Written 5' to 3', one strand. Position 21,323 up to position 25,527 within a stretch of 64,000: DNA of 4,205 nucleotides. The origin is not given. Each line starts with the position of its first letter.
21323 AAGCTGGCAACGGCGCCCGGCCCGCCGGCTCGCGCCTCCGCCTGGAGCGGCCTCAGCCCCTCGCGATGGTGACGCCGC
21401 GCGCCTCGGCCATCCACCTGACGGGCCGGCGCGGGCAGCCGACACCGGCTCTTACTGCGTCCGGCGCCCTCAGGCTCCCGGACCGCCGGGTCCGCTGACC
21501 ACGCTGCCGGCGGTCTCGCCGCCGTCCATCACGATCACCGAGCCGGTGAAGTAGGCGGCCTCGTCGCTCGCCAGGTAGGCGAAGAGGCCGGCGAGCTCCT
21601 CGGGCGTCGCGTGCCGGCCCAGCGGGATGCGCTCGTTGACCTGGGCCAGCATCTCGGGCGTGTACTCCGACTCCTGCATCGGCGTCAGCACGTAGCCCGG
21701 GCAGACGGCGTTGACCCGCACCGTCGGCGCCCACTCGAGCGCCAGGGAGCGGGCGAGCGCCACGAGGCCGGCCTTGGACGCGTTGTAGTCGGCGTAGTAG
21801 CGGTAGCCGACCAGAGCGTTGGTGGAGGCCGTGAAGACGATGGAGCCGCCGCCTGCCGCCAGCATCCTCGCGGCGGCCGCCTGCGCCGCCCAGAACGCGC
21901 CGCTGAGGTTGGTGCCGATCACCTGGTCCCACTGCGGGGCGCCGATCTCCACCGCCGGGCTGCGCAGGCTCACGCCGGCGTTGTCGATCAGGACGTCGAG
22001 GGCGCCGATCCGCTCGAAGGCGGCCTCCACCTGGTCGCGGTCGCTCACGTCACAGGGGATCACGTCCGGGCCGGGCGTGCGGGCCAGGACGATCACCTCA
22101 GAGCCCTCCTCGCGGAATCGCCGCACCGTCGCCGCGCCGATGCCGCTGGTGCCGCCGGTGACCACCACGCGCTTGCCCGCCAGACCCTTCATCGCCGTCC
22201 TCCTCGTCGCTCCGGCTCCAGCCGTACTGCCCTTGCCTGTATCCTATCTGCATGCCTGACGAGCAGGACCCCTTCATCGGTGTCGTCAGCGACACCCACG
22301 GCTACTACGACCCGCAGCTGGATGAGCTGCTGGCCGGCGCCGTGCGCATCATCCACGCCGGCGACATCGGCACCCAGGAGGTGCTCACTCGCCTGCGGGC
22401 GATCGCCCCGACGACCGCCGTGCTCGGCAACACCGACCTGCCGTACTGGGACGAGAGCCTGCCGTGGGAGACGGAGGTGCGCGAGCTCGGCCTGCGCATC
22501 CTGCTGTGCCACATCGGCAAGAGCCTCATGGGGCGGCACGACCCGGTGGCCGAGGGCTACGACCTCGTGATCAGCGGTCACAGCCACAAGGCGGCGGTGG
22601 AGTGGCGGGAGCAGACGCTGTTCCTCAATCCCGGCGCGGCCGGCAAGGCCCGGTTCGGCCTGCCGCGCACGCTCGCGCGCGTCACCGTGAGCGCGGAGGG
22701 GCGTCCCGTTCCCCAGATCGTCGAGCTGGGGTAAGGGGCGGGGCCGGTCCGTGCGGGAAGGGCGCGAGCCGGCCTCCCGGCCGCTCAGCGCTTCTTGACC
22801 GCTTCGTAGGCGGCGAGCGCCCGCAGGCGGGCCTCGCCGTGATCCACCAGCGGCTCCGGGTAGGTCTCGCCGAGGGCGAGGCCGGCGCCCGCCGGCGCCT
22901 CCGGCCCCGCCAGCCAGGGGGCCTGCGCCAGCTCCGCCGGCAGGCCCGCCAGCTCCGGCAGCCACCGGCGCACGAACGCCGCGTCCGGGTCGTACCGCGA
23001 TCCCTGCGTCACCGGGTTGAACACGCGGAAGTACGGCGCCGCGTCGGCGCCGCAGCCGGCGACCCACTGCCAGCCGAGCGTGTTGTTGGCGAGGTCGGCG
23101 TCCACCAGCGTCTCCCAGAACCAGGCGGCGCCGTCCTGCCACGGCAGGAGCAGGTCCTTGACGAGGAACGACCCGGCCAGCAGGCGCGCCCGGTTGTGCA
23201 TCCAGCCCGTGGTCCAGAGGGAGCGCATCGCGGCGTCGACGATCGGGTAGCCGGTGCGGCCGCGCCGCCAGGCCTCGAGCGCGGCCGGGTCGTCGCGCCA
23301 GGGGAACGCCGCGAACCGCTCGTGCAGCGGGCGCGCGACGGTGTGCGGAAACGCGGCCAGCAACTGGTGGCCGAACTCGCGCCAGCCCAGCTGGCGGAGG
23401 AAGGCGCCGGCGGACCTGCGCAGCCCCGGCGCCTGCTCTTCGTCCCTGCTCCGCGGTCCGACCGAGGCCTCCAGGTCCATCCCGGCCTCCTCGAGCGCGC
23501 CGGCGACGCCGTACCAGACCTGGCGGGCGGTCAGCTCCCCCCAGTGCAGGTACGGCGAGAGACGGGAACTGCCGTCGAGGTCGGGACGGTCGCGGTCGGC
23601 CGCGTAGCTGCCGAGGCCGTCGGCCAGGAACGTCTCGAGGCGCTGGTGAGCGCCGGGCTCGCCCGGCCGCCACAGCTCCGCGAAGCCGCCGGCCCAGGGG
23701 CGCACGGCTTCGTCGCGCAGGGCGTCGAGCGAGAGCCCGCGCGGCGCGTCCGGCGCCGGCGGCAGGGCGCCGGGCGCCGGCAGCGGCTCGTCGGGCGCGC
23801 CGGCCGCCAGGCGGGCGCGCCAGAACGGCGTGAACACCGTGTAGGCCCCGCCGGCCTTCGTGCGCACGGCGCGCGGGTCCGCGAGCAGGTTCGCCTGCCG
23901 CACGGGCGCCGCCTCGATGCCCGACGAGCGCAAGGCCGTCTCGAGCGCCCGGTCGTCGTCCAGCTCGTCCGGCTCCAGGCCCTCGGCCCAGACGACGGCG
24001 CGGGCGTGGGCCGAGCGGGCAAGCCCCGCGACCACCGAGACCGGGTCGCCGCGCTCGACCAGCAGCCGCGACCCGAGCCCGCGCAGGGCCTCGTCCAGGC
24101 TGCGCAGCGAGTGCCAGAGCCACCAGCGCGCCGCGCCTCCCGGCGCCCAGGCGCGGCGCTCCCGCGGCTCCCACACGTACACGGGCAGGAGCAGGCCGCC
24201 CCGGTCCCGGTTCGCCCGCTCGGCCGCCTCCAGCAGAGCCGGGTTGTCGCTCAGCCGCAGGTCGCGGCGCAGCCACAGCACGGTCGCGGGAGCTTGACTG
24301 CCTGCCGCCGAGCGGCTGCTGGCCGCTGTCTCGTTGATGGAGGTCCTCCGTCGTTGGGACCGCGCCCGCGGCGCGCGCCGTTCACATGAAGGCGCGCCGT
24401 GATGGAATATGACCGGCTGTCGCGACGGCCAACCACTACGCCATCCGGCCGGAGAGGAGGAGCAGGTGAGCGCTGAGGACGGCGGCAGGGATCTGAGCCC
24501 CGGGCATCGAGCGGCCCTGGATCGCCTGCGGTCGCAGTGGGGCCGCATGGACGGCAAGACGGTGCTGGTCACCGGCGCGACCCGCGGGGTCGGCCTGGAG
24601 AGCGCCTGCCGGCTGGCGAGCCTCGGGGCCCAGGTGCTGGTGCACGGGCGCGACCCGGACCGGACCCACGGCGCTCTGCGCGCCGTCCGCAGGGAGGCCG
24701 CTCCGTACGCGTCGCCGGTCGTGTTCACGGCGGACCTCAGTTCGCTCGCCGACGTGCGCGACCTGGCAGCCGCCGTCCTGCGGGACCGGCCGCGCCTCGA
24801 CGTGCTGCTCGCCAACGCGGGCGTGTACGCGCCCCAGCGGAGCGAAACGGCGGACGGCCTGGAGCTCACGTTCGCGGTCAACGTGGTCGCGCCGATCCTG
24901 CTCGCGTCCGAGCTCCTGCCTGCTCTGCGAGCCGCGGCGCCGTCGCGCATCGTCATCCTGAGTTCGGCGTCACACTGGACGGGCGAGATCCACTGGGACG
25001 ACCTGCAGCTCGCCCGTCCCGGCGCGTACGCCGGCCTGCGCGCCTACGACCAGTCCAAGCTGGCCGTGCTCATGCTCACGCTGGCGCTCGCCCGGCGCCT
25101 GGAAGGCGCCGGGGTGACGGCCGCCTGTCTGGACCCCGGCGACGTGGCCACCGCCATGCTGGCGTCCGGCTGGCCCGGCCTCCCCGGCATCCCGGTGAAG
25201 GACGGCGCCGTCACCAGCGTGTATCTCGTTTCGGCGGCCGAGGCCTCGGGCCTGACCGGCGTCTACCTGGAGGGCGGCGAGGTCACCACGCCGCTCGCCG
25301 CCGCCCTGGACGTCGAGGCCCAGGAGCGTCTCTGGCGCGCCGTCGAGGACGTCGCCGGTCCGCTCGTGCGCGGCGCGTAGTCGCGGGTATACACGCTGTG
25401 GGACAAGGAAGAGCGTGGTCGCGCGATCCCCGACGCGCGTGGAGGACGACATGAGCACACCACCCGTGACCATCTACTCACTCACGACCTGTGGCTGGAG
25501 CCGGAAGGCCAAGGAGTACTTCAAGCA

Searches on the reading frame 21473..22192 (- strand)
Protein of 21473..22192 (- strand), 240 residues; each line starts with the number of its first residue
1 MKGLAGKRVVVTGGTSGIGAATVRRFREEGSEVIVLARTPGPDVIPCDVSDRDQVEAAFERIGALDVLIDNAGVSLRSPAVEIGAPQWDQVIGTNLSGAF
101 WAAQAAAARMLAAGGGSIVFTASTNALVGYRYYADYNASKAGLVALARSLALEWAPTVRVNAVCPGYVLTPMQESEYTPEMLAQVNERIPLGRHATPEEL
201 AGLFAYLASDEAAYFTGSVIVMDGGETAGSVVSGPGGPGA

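Call 25: search_protein_families(library=ncbifam, proteins=[window:21473-22192:-])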
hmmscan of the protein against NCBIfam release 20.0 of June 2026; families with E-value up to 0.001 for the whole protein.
window:21473-22192:- (240 aa): 225 families (the best 25 are shown)
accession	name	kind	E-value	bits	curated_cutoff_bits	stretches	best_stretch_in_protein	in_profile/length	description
NF052558.1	MBtsdlDhBudC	equivalog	1.3e-55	188.7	270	1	5-228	2-243/250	meso-2,3-butanediol dehydrogenase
NF005559.1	PRK07231.1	subfamily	2.3e-55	187.8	215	1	4-227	2-248/249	glucose 1-dehydrogenase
NF005893.0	PRK07856.1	equivalog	2.3e-55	187.7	255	1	3-226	6-241/255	SDR family oxidoreductase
NF009466.0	PRK12826.1-2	subfamily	3e-52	177.6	222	1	7-227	4-245/248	3-oxoacyl-ACP reductase FabG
NF005309.0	PRK06841.1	subfamily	3.2e-51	174.3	286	1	4-227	13-253/255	GolD/DthD family dehydrogenase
TIGR01830.1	3oxo_ACP_reduc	equivalog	1.8e-50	171.9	297.75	1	9-225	1-237/239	3-oxoacyl-[acyl-carrier-protein] reductase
NF005007.0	PRK06398.1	equivalog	1.1e-49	169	341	1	1-235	2-254/259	aldose dehydrogenase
NF004791.0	PRK06138.1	equivalog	4.1e-49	167.2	312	1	4-228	3-251/252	SDR family oxidoreductase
NF005067.0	PRK06484.1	equivalog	6.7e-49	166.8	713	1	9-228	12-253/524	short chain dehydrogenase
NF053701.1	CsHdxCHCADhChcB2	equivalog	1.5e-48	165.5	350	1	5-228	2-244/245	cis-4-hydroxycyclohexanecarboxylate dehydrogenase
NF004198.0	PRK05653.1-3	equivalog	1e-47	162.7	296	1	3-226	4-246/248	3-oxoacyl-ACP reductase FabG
NF005681.0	PRK07478.1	subfamily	3.5e-47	160.9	267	2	51-227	70-250/254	SDR family oxidoreductase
NF040605.2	mycolic_FabG1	exception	9e-47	159.8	420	1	8-229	3-232/233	3-oxoacyl-ACP reductase FabG1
NF004818.0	PRK06172.1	equivalog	7.2e-45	153.3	336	2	45-228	61-252/253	SDR family oxidoreductase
NF006070.0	PRK08213.1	subfamily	2.8e-44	151.6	279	1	44-228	65-258/259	gluconate 5-dehydrogenase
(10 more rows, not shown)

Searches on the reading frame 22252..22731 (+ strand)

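Call 25: search_protein_families(library=ncbifam, proteins=[window:22252-22731:+])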
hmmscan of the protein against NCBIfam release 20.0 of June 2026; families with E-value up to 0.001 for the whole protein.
window:22252-22731:+ (160 aa): 2 families
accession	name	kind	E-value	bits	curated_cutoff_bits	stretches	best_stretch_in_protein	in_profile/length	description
TIGR00040.1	yfcE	subfamily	7.5e-19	68.4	56.25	1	9-148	3-152/158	YfcE family phosphodiesterase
NF006988.0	PRK09453.1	equivalog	2.2e-06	27.7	117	1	80-140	97-156/183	phosphodiesterase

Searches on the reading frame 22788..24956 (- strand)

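Call 16: search_protein_families(library=pfam, proteins=[window:22788-24956:-])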
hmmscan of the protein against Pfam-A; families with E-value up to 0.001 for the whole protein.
window:22788-24956:- (723 aa): 2 families
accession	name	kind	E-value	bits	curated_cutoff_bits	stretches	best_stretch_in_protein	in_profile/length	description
PF03441.19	FAD_binding_7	-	2.1e-82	275.9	27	1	519-718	1-202/203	FAD binding domain of DNA photolyase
PF00875.24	DNA_photolyase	-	5e-46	157.1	26.6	1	226-395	2-163/164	DNA photolyase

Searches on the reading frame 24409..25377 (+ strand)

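Call 26: search_protein_families(library=ncbifam, proteins=[window:24409-25377:+])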
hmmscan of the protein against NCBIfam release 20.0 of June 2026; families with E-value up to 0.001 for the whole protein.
window:24409-25377:+ (323 aa): 203 families (the best 25 are shown)
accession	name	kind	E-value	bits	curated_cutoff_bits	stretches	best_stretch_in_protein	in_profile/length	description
NF004513.0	PRK05854.1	subfamily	4.8e-45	153.9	282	1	47-254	13-219/314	SDR family oxidoreductase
NF004845.0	PRK06196.1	subfamily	1.6e-44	152.6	414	1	47-316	27-313/320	oxidoreductase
NF004846.0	PRK06197.1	subfamily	2.2e-44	151.9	268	1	47-250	14-217/306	oxidoreductase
NF005559.1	PRK07231.1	subfamily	1.9e-25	89.8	215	1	46-255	1-195/249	glucose 1-dehydrogenase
NF006509.0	PRK08945.1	equivalog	2.4e-25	89.1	269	1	47-258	11-211/248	YciK family oxidoreductase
NF009468.0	PRK12826.1-4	equivalog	9.6e-24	84.4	318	1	46-252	4-196/256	SDR family oxidoreductase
NF004202.0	PRK05653.2-2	equivalog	1.9e-22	80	333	1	46-252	4-196/259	3-oxoacyl-ACP reductase FabG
NF005075.0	PRK06500.1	equivalog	6.2e-22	78.2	336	1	46-251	3-188/249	SDR family oxidoreductase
NF006565.0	PRK09072.1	equivalog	1.6e-20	73.7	238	1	47-250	3-188/265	SDR family oxidoreductase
TIGR03971.1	SDR_subfam_1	subfamily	4.8e-20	72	300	1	47-252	1-204/271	mycofactocin-coupled SDR family oxidoreductase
NF006073.0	PRK08219.1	equivalog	7.9e-20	71.5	218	1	49-251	3-179/227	SDR family oxidoreductase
NF004825.0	PRK06181.1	equivalog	8.2e-20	71.2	215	1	47-255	4-197/268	SDR family oxidoreductase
NF005878.0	PRK07825.1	subfamily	4.2e-19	69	287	1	46-258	6-198/278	short chain dehydrogenase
TIGR01963.1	PHB_DH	subfamily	5.7e-19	68.4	307.05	1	50-251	2-188/255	3-hydroxybutyrate dehydrogenase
NF006074.0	PRK08220.1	equivalog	8.2e-19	68.2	312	1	46-255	5-189/251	2,3-dihydro-2,3-dihydroxybenzoate dehydrogenase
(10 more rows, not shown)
